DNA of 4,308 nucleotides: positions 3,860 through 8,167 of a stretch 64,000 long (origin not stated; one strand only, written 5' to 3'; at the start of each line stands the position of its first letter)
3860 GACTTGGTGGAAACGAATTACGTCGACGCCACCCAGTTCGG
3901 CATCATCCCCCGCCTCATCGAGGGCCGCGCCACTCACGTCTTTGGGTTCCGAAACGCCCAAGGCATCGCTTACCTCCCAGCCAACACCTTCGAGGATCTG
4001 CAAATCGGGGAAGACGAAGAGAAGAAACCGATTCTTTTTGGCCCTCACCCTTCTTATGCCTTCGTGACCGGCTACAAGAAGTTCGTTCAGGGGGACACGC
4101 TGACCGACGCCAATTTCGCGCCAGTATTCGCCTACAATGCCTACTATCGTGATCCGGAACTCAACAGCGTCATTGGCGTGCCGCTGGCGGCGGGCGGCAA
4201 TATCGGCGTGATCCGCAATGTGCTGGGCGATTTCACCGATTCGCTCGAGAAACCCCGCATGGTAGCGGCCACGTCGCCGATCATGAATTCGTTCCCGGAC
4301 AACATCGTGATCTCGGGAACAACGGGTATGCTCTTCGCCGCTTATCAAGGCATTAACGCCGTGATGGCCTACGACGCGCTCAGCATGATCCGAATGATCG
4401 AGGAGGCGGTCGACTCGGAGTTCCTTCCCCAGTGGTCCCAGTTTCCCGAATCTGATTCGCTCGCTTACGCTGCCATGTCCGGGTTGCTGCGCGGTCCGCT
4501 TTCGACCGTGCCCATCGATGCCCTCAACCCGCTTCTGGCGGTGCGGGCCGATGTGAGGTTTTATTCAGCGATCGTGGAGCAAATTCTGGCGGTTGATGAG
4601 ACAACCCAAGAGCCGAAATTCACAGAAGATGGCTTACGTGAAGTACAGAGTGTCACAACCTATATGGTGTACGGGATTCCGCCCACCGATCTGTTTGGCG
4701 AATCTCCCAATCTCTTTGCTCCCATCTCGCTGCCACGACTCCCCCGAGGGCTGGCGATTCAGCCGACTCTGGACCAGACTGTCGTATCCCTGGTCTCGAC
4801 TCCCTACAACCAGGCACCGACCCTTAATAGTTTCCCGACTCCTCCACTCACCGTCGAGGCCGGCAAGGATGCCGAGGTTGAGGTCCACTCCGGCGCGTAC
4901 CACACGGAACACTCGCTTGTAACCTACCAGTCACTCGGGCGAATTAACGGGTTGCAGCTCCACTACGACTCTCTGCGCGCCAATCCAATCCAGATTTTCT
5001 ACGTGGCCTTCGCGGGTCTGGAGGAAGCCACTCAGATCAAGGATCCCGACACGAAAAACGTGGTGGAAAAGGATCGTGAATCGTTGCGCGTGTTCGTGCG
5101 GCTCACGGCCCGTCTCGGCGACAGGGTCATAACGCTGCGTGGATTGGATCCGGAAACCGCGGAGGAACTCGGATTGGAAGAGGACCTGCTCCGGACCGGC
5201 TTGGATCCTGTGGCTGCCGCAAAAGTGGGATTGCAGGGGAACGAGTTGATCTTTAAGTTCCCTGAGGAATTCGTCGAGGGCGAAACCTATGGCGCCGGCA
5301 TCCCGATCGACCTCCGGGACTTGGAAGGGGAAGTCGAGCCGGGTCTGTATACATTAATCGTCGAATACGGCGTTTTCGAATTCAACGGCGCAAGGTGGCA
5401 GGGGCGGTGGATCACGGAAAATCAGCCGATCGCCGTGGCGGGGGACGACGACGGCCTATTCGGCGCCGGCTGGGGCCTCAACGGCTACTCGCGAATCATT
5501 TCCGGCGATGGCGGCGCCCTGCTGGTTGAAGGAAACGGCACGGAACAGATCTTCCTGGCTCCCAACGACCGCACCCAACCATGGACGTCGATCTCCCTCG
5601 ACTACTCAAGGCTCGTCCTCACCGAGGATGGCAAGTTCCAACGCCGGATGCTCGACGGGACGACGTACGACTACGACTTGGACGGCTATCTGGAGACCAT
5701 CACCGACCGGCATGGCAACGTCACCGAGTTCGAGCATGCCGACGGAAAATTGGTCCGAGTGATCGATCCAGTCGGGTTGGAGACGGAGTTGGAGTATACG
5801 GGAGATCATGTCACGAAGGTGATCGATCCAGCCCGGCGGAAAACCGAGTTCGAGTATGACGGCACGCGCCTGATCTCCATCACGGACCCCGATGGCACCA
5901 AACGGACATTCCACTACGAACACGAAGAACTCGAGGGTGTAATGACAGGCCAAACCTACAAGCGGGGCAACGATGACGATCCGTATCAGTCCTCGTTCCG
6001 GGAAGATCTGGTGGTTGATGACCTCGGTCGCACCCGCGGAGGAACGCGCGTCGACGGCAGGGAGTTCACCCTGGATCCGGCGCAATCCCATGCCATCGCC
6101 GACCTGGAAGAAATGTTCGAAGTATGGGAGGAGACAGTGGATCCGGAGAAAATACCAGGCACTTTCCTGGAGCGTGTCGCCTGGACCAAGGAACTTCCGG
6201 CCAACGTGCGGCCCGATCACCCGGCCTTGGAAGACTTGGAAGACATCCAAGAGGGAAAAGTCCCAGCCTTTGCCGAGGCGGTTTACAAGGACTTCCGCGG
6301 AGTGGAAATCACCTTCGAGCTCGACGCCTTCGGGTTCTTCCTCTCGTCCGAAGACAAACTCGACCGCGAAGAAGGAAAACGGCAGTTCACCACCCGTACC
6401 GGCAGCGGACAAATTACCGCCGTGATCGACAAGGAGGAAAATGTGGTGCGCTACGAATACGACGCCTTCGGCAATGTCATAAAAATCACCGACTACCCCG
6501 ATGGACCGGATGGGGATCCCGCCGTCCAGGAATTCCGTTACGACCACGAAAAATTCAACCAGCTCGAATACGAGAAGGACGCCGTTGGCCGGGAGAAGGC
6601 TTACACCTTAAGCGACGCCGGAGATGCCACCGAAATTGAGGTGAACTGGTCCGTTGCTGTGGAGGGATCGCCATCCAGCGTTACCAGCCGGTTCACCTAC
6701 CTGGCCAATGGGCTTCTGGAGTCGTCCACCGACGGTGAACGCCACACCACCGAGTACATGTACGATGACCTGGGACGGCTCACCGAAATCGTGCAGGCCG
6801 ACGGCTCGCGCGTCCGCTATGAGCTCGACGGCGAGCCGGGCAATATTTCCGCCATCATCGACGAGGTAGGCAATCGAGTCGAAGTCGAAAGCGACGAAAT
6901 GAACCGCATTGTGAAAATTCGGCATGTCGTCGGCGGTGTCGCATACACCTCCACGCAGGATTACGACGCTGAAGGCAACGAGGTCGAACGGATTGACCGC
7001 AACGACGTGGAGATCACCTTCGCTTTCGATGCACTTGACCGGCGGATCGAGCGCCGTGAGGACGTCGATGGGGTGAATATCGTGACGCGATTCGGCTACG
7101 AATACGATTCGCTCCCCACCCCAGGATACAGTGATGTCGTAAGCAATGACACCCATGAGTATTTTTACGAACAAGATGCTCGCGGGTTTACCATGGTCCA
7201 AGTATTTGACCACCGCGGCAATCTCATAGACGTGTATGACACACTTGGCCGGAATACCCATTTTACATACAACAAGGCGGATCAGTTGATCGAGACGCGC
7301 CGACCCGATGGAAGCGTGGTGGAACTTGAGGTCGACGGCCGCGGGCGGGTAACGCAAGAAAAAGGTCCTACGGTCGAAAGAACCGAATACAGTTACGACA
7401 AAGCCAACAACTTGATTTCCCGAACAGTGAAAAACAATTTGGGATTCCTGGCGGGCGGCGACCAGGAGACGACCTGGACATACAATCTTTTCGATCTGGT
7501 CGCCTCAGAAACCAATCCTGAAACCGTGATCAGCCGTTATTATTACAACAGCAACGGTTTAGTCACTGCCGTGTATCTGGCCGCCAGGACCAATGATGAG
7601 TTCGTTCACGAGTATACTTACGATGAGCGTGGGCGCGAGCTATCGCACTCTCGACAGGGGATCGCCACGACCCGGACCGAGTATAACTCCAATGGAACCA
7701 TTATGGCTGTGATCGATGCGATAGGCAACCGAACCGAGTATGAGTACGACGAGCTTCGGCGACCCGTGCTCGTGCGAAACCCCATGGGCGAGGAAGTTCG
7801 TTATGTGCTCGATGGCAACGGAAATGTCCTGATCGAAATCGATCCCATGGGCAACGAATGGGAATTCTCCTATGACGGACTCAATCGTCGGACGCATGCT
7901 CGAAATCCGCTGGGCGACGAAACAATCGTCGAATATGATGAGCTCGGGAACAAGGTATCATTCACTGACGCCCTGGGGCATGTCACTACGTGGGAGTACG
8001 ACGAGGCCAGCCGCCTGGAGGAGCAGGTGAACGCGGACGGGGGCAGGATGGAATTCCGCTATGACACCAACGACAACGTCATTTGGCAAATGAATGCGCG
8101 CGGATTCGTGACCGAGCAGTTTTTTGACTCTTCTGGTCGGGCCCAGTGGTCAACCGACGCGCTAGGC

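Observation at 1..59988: Two giant paralogs in tandem on the same strand, separated by a 1.7-kb three-gene islet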

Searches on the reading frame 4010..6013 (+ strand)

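Call 5: search_protein_families(library=pfam, proteins=[window:4010-6013:+], max_evalue=0.01)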
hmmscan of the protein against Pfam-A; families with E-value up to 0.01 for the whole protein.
window:4010-6013:+ (668 aa): 1 family
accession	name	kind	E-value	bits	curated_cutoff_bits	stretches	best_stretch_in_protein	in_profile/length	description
PF05593.20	RHS_repeat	-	6.3e-11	42.8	22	1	600-630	6-37/38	RHS Repeat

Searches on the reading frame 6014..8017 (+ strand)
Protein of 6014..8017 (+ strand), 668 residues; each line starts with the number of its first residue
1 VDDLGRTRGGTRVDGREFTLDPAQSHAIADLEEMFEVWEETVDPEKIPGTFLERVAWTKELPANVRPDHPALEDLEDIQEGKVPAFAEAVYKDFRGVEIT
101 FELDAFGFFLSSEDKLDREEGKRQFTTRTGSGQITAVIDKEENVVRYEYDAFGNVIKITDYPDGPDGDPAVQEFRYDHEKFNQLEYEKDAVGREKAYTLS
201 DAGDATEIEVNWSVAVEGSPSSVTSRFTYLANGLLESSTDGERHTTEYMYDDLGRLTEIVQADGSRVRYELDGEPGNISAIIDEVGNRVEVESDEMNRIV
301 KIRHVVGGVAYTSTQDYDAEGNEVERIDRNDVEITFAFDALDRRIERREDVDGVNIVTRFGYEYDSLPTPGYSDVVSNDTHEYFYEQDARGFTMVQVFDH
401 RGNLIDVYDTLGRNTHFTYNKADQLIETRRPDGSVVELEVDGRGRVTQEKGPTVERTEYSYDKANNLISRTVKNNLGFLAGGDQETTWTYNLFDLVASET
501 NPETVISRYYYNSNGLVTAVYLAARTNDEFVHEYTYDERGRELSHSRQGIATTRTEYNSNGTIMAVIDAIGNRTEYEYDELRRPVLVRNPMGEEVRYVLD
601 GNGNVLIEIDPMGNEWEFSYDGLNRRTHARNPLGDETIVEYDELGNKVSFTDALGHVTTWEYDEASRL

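Call 5: search_protein_families(library=pfam, proteins=[window:6014-8017:+], max_evalue=0.01)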
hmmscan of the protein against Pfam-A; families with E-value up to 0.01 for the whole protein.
window:6014-8017:+ (668 aa): 2 families
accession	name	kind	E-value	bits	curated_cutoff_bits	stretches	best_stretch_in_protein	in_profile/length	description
PF05593.20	RHS_repeat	-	5.5e-57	189.6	22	8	398-435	1-38/38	RHS Repeat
PF22815.2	CatAgl_D1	-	0.0039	17.7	27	0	197-275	64-145/159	Alpha-1,3-glucanase catalytic domain D1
